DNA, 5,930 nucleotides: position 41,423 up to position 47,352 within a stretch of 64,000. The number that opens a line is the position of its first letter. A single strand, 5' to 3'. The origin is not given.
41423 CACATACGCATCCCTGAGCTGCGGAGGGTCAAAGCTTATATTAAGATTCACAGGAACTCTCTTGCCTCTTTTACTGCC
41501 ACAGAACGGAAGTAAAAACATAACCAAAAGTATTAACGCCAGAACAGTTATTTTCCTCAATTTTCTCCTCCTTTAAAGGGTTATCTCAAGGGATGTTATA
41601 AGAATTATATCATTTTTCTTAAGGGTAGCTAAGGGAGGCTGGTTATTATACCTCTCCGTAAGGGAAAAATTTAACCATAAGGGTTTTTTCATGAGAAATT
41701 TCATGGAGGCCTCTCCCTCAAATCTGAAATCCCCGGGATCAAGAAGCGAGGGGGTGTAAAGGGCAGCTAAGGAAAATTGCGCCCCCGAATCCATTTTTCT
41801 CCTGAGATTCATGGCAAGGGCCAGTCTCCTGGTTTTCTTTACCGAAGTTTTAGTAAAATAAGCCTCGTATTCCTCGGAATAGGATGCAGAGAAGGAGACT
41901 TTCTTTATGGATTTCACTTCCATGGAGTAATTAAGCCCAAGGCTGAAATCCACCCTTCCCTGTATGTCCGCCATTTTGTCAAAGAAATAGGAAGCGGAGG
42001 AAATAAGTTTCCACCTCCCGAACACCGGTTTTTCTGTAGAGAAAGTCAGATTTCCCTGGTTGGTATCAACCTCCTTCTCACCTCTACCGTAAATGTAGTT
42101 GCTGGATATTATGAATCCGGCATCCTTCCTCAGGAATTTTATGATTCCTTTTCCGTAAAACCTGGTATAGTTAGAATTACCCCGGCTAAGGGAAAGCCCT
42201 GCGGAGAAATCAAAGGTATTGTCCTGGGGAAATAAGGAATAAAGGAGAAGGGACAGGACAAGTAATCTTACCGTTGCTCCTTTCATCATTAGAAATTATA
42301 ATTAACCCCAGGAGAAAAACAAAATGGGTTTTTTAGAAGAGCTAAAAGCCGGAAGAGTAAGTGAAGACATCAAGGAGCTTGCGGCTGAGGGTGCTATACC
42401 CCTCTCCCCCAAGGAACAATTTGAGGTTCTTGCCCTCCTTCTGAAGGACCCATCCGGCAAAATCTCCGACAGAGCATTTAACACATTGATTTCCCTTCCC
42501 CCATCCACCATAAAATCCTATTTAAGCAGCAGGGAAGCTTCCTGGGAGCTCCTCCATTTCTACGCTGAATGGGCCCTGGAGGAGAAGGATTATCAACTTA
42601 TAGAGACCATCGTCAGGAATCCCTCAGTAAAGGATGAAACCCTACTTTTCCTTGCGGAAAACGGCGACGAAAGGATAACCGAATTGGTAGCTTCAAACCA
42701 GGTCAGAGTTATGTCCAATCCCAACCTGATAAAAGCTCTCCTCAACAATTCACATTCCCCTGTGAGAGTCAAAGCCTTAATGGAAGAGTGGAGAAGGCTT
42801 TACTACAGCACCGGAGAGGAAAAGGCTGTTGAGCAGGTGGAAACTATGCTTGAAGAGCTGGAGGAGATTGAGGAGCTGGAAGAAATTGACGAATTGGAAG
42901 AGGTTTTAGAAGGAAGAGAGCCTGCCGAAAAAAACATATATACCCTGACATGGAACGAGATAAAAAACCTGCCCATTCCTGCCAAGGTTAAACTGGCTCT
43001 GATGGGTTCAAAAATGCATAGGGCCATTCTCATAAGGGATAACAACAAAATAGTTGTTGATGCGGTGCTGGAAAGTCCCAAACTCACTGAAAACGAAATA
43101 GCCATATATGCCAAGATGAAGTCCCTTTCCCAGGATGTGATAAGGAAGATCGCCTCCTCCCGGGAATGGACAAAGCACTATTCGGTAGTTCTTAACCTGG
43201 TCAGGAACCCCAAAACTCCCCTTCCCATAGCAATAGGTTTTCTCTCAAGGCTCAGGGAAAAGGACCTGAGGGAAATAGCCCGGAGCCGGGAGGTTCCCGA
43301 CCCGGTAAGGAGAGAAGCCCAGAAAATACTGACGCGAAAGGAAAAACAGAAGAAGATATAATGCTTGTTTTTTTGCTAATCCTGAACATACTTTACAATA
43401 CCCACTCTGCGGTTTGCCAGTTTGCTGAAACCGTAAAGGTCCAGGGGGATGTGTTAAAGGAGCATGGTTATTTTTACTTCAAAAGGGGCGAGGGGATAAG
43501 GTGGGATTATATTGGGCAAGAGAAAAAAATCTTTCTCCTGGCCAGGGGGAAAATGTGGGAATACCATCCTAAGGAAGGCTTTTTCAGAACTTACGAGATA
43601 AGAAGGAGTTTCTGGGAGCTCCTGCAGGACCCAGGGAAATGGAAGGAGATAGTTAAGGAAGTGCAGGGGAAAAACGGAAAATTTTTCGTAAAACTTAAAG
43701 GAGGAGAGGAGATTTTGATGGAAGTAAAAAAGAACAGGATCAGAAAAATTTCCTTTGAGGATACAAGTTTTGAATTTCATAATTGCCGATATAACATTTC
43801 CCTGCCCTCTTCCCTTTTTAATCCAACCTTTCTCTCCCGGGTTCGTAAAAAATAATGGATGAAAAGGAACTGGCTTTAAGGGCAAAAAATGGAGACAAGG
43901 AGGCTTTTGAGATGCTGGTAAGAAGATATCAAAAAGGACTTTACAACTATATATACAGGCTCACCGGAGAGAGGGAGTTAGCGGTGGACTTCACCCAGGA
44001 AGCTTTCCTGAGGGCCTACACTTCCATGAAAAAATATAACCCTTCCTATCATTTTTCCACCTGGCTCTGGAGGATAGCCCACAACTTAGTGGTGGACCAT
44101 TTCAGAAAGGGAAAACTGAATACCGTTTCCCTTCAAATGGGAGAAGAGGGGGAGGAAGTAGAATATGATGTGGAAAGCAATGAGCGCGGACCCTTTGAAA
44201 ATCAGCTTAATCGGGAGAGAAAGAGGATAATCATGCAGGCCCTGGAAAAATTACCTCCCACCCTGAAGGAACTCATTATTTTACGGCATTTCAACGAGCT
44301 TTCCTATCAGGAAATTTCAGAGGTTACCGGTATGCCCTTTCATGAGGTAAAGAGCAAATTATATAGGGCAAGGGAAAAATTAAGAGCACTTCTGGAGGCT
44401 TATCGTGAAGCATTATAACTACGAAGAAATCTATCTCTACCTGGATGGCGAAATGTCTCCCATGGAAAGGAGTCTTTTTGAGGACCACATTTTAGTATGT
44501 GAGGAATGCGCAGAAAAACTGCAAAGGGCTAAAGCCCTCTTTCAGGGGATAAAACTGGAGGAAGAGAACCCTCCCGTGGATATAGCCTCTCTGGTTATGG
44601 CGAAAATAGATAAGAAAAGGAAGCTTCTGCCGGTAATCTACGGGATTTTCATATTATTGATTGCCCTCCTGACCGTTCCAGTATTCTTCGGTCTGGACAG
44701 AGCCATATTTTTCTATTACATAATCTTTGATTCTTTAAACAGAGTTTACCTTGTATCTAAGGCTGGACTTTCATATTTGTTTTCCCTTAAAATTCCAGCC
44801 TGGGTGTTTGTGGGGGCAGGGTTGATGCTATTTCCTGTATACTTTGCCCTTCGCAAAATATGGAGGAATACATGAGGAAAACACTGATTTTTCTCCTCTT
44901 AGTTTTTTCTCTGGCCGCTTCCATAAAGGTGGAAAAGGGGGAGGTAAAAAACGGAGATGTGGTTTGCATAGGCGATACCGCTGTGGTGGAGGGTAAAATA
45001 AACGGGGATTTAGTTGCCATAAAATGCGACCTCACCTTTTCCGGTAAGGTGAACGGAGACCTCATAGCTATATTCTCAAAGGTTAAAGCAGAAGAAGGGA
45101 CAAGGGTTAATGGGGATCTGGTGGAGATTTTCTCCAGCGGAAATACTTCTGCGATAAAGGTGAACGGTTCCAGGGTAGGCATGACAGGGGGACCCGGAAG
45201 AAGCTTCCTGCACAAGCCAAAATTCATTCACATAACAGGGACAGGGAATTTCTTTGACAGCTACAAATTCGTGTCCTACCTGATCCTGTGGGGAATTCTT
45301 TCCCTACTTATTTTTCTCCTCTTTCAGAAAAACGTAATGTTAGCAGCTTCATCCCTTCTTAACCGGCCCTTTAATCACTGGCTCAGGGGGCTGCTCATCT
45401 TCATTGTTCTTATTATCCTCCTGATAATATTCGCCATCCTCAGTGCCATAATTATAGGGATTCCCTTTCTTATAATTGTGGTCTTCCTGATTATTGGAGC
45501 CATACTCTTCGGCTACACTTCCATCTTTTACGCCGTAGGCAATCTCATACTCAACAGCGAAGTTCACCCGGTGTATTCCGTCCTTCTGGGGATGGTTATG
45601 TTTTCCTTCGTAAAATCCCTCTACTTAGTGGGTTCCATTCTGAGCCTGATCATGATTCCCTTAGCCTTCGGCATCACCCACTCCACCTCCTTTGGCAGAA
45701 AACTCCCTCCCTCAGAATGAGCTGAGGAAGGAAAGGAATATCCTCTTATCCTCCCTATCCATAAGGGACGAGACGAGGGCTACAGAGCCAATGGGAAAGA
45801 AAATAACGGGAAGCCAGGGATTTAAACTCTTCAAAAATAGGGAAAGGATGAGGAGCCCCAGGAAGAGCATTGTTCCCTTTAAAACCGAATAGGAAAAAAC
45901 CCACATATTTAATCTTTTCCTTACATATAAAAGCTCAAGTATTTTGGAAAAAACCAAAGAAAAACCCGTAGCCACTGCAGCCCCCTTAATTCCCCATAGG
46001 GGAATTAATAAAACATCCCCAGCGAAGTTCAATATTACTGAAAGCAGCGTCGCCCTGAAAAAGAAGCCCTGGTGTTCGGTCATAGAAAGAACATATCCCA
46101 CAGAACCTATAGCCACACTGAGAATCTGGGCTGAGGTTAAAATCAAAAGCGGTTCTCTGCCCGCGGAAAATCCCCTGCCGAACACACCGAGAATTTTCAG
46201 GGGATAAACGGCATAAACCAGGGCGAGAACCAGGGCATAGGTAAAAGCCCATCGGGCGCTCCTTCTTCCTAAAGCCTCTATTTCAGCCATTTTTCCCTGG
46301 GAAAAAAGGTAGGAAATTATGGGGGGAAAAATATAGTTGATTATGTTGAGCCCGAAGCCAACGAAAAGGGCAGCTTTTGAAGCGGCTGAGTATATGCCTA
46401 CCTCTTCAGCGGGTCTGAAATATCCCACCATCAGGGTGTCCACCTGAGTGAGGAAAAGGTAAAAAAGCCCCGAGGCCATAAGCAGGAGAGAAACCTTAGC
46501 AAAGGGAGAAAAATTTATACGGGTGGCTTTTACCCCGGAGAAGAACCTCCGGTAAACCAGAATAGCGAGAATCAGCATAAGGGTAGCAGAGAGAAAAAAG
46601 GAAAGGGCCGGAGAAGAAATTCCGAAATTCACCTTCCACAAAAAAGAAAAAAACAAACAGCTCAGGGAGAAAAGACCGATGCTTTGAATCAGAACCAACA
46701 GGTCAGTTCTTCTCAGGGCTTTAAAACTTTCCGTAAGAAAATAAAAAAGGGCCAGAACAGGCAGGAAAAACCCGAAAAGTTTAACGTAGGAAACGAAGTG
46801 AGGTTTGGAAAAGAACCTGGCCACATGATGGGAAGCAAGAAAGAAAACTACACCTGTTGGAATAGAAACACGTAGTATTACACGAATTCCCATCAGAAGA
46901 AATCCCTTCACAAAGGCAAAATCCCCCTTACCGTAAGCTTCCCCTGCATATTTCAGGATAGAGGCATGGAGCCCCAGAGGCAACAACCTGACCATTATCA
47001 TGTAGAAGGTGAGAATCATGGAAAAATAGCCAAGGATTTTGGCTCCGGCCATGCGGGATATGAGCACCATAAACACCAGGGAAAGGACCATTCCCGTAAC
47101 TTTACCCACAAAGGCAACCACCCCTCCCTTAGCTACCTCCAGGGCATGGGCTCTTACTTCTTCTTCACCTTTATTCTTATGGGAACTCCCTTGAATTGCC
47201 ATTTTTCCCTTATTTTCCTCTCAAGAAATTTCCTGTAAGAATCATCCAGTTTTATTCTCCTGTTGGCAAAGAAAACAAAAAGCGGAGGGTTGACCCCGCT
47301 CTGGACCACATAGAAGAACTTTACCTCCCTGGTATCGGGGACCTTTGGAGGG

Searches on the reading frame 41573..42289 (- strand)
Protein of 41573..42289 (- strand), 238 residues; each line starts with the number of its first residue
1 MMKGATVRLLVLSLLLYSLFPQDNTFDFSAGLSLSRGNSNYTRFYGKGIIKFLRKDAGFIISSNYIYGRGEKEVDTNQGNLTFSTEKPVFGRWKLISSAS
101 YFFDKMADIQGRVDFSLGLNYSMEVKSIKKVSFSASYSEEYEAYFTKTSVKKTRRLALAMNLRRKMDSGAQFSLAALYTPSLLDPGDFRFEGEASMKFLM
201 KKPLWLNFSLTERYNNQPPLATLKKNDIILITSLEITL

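Call 57: search_protein_families(library=pfam, proteins=[window:41573-42289:-], max_evalue=0.000001)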
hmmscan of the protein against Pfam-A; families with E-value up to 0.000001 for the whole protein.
window:41573-42289:- (238 aa): 1 family
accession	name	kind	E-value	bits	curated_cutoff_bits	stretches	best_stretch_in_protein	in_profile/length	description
PF04338.18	DUF481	-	3.2e-12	47.4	21.1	1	29-235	2-207/210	Protein of unknown function, DUF481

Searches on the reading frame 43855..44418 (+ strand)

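Call 66: search_protein_families(library=pfam, proteins=[window:43855-44418:+], max_evalue=0.00001)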
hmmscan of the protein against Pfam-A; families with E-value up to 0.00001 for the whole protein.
window:43855-44418:+ (187 aa): 3 families
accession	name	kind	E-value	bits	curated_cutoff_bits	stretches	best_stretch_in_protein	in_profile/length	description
PF04542.20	Sigma70_r2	-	1.5e-18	66.7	24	1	21-86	1-68/71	Sigma-70 region 2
PF08281.18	Sigma70_r4_2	-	7.7e-16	57.9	25.7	1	124-176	2-54/54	Sigma-70, region 4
PF04545.22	Sigma70_r4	-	5.2e-09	35.9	24.1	1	129-178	1-50/50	Sigma-70, region 4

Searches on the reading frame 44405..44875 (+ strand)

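Call 67: search_protein_families(library=pfam, proteins=[window:44405-44875:+], max_evalue=0.00001)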
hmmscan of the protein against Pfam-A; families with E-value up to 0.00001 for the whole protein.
window:44405-44875:+ (156 aa): 1 family
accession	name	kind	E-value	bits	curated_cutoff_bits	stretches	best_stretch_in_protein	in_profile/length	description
PF13490.11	zf-HC2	-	4.3e-08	33.5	22.2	1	9-36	8-35/35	Putative zinc-finger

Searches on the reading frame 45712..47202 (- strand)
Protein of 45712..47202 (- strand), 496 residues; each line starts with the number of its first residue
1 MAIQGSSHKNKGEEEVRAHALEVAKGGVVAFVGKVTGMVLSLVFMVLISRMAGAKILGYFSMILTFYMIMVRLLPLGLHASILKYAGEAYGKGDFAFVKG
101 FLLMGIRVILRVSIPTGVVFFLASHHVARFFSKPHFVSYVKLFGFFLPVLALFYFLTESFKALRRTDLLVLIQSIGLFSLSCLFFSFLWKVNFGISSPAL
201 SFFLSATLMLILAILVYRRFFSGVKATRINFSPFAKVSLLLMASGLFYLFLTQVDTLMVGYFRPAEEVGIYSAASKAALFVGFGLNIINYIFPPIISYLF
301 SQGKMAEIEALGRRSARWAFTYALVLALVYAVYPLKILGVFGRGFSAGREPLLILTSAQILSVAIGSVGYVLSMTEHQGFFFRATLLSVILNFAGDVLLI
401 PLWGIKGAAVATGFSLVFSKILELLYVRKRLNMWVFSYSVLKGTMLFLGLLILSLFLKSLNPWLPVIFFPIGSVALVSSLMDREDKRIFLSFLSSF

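Call 67: search_protein_families(library=pfam, proteins=[window:45712-47202:-], max_evalue=0.00001)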
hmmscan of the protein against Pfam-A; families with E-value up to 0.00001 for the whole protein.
window:45712-47202:- (496 aa): 2 families
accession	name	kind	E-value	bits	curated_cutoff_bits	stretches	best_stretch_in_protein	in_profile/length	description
PF01943.22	Polysacc_synt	-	1.2e-17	64.7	28.2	1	24-293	2-268/274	Polysaccharide biosynthesis protein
PF01554.23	MatE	-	7.6e-10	39.2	24.9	1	37-177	9-152/161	MatE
